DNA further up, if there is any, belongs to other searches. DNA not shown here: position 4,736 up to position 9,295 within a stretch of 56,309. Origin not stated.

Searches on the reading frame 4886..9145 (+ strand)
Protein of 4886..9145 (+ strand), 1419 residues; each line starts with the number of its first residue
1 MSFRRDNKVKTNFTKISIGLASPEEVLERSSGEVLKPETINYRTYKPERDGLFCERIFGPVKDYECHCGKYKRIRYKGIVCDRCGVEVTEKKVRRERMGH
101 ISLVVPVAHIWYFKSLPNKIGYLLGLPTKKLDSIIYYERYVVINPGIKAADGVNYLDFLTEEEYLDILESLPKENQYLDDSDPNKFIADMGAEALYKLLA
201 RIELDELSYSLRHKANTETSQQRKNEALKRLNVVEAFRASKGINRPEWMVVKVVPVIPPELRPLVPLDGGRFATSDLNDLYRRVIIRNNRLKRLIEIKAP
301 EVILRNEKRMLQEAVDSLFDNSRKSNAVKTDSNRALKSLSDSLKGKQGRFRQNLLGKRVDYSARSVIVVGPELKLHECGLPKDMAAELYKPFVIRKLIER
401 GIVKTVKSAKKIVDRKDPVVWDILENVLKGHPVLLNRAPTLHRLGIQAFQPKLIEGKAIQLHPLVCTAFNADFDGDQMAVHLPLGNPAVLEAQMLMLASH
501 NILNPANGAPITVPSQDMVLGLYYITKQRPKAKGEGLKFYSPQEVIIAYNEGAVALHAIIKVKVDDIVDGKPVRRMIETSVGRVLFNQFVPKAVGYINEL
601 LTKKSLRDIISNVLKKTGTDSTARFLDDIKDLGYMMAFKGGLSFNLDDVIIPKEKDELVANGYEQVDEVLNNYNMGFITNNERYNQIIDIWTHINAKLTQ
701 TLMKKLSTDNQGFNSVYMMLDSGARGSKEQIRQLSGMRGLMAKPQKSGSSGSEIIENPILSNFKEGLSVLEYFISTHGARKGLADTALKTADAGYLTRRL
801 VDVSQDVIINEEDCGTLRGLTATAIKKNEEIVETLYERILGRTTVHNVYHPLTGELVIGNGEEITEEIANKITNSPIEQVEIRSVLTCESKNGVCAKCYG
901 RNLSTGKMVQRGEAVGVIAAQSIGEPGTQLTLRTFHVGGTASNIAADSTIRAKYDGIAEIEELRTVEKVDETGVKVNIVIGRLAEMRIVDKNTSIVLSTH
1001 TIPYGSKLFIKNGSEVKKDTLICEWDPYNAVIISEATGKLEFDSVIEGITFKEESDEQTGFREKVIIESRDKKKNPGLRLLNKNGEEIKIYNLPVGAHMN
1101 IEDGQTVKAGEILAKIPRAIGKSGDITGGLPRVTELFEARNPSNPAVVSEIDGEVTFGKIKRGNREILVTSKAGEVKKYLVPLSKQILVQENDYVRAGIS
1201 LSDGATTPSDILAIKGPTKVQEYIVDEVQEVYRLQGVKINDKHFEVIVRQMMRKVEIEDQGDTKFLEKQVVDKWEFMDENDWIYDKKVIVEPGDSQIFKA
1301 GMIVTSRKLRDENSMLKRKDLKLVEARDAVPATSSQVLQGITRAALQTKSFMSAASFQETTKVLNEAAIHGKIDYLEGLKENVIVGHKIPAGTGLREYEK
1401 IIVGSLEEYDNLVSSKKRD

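Call 26: find_encoding_contigs(protein=window:4886-9145:+, flank=10000, max_places=6)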
Protein window:4886-9145:+ (1419 aa): 2 contigs read that carry it; 1 place shown.
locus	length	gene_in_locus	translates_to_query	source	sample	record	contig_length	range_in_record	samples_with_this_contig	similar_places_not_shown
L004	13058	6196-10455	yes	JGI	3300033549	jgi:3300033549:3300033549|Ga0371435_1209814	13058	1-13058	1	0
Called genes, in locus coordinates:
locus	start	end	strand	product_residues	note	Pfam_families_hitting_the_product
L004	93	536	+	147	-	PF03946:Ribosomal_L11_N, PF00298:Ribosomal_L11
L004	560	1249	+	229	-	PF00687:Ribosomal_L1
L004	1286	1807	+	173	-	PF00466:Ribosomal_L10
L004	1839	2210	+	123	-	PF16320:Ribosomal_L12_N, PF00542:Ribosomal_L12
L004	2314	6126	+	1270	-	PF04563:RNA_pol_Rpb2_1, PF04561:RNA_pol_Rpb2_2, PF04565:RNA_pol_Rpb2_3, PF10385:RNA_pol_Rpb2_45, PF00562:RNA_pol_Rpb2_6, PF04560:RNA_pol_Rpb2_7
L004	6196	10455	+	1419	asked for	PF04997:RNA_pol_Rpb1_1, PF00623:RNA_pol_Rpb1_2, PF04983:RNA_pol_Rpb1_3, PF05000:RNA_pol_Rpb1_4, PF04998:RNA_pol_Rpb1_5, PF01333:Apocytochr_F_C (faint), PF21668:RPOC_hybrid (faint)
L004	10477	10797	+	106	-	PF11950:DUF3467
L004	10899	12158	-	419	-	PF01566:Nramp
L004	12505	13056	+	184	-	?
